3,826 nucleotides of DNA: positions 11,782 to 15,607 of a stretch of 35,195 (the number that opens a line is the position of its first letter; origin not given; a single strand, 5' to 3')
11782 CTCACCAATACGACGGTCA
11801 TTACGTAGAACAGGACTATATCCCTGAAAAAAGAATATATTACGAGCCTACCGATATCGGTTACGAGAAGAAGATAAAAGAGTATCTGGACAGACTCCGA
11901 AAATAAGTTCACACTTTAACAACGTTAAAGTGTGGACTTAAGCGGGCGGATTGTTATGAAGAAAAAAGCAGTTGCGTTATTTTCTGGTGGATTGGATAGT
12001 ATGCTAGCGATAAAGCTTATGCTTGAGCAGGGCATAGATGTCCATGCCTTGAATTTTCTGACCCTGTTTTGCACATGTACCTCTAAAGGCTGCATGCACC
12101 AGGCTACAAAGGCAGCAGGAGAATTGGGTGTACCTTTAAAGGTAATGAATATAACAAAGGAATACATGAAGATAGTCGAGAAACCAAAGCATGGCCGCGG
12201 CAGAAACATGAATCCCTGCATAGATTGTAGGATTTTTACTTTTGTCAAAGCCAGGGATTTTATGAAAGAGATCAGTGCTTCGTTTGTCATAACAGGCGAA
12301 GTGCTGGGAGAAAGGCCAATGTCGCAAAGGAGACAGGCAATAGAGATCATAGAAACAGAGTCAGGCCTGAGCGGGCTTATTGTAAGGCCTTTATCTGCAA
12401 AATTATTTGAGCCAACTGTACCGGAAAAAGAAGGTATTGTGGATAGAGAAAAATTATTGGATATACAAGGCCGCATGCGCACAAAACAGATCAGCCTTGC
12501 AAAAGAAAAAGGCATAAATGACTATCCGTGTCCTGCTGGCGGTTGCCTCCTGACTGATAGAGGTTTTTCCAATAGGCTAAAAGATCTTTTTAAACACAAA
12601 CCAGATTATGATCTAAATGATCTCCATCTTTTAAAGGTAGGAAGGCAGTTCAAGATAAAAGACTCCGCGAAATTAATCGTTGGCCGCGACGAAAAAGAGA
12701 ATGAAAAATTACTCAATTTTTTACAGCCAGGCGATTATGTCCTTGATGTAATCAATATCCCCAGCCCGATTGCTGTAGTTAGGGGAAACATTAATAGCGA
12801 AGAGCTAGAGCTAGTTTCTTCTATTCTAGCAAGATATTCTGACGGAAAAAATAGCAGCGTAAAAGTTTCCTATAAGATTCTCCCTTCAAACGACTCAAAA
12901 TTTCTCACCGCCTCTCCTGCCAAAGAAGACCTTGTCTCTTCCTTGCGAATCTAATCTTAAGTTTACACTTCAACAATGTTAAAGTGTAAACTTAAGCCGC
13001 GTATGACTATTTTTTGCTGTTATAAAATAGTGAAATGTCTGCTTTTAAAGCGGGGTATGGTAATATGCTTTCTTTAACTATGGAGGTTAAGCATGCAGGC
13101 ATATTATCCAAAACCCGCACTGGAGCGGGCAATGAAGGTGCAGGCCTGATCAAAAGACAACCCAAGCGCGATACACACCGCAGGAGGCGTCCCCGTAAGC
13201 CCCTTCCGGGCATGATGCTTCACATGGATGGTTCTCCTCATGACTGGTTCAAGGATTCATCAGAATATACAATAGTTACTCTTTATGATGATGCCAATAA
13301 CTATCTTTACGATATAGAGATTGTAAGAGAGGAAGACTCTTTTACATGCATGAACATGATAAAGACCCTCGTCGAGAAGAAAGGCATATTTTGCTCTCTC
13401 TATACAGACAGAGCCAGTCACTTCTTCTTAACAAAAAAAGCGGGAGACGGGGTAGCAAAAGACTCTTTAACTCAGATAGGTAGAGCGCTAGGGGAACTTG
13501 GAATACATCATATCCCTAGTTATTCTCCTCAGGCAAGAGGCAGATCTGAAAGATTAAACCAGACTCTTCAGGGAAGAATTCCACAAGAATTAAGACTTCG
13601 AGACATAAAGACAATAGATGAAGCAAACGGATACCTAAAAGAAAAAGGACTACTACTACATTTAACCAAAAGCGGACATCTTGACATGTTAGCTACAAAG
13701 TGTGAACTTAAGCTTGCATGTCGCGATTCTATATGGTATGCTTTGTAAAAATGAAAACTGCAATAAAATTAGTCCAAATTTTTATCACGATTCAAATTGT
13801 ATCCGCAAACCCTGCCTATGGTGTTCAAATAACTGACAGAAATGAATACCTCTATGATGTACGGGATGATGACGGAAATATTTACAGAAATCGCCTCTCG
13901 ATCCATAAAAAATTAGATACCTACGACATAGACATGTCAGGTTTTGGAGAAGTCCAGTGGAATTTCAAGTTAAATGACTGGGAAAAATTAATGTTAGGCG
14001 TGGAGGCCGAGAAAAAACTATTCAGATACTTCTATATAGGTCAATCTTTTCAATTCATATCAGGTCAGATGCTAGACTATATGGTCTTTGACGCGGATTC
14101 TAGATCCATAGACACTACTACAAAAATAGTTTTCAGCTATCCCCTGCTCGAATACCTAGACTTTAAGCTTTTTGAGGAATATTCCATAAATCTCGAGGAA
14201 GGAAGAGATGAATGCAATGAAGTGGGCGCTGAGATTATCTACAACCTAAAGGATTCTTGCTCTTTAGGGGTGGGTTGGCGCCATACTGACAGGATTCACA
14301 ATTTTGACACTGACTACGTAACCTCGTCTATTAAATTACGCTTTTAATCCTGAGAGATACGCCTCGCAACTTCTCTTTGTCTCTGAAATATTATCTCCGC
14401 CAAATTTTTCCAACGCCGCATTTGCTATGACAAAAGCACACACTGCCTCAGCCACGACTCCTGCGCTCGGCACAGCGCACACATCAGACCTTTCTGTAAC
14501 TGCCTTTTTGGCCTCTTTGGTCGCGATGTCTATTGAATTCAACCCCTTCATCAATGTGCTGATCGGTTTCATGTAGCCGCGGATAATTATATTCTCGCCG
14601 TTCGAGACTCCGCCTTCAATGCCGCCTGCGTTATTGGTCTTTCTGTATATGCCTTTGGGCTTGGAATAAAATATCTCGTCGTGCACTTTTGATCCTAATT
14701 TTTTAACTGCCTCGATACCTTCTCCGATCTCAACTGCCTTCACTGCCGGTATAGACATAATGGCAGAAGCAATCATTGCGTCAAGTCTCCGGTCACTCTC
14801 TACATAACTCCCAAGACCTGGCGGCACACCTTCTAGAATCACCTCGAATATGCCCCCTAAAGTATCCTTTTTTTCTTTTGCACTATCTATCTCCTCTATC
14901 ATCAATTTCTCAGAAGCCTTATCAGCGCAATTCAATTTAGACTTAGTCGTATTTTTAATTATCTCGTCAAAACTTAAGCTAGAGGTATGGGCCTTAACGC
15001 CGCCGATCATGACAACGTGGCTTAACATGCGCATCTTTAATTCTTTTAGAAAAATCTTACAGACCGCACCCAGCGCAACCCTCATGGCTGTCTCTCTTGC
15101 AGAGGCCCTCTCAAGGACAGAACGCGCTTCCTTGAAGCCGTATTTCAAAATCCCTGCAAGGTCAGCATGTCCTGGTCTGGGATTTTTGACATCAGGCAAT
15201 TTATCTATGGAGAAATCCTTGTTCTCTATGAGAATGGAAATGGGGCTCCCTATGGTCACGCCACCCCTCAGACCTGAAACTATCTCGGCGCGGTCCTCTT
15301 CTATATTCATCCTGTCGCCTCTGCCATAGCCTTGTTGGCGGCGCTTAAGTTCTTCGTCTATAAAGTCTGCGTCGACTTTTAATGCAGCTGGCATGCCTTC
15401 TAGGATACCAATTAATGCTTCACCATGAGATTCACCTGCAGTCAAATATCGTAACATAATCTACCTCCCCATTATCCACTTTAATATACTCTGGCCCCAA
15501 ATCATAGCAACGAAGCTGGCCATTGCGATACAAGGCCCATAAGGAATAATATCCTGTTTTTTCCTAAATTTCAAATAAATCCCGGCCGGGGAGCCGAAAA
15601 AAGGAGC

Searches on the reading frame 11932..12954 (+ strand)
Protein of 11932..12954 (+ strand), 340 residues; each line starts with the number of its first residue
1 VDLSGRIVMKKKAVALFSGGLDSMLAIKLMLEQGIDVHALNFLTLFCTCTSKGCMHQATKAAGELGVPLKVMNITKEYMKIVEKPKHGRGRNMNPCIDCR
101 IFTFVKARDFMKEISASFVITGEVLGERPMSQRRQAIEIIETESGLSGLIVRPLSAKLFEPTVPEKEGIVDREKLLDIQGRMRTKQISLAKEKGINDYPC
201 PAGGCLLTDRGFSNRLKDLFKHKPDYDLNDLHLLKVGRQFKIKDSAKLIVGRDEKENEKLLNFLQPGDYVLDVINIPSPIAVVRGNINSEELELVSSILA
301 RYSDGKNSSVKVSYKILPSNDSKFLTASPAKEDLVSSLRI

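Call 9: search_protein_families(library=ncbifam, proteins=[window:11932-12954:+])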
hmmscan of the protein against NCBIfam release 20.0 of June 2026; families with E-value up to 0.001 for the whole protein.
window:11932-12954:+ (340 aa): 5 families
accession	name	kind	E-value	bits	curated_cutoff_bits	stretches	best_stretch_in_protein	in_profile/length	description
NF006222.0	PRK08349.1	subfamily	2.1e-13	50.6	251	1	12-156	2-143/198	hypothetical protein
NF001138.1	PRK00143.1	equivalog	1.3e-10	40.8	284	1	14-124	3-122/345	tRNA 2-thiouridine(34) synthase MnmA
TIGR00342.1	TIGR00342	equivalog_domain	1.5e-10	40.7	264.5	1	9-154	171-312/373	tRNA uracil 4-sulfurtransferase ThiI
TIGR00420.1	trmU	equivalog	7.3e-10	38.2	236.95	1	12-123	2-125/351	tRNA 2-thiouridine(34) synthase MnmA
NF010587.0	PRK13980.1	equivalog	0.00049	19.4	255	1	10-84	31-104/267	NAD+ synthase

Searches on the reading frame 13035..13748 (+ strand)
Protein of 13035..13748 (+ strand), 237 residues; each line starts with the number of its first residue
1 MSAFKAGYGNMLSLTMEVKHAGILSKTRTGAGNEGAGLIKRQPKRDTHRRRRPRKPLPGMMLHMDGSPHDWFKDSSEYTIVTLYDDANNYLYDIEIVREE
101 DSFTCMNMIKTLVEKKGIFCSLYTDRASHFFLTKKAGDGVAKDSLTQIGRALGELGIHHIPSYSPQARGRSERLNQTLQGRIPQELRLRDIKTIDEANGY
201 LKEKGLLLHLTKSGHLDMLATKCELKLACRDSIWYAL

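Call 9: search_protein_families(library=ncbifam, proteins=[window:13035-13748:+])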
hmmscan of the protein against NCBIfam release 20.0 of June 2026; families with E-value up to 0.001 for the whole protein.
window:13035-13748:+ (237 aa): 2 families
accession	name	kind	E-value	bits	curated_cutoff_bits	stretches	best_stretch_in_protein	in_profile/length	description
NF033594.2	transpos_ISNCY_2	equivalog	5.1e-57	193.7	250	1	24-203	91-271/368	ISNCY family transposase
NF033577.2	transpos_IS481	equivalog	4.5e-15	55.9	224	1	37-190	106-248/284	IS481 family transposase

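Call 61: search_protein_families(library=pfam, proteins=[window:13035-13748:+], max_evalue=0.01)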
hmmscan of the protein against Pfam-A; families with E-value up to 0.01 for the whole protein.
window:13035-13748:+ (237 aa): 0 families

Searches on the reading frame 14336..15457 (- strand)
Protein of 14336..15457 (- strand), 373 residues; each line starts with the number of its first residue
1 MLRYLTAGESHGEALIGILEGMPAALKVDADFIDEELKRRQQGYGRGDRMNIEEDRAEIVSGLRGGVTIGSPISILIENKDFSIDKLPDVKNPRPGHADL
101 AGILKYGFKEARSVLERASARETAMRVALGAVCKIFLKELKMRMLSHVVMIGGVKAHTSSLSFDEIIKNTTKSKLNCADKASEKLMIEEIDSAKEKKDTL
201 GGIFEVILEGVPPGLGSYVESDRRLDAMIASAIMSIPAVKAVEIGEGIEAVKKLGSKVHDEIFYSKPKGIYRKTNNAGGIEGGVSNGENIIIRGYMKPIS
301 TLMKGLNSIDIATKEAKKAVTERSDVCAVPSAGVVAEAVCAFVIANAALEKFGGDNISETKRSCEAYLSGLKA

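Call 11: find_encoding_contigs(protein=window:14336-15457:-, flank=10000, max_places=10)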
Protein window:14336-15457:- (373 aa): 2 contigs read that carry it; 2 places shown.
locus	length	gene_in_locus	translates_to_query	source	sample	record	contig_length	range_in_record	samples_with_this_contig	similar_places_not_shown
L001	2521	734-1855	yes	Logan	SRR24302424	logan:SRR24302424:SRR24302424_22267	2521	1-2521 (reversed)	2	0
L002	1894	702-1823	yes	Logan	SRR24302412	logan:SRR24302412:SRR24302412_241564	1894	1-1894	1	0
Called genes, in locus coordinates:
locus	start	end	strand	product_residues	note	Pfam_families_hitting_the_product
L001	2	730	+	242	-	?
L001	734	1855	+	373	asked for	PF01264:Chorismate_synt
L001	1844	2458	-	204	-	-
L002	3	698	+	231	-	?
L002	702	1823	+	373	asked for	PF01264:Chorismate_synt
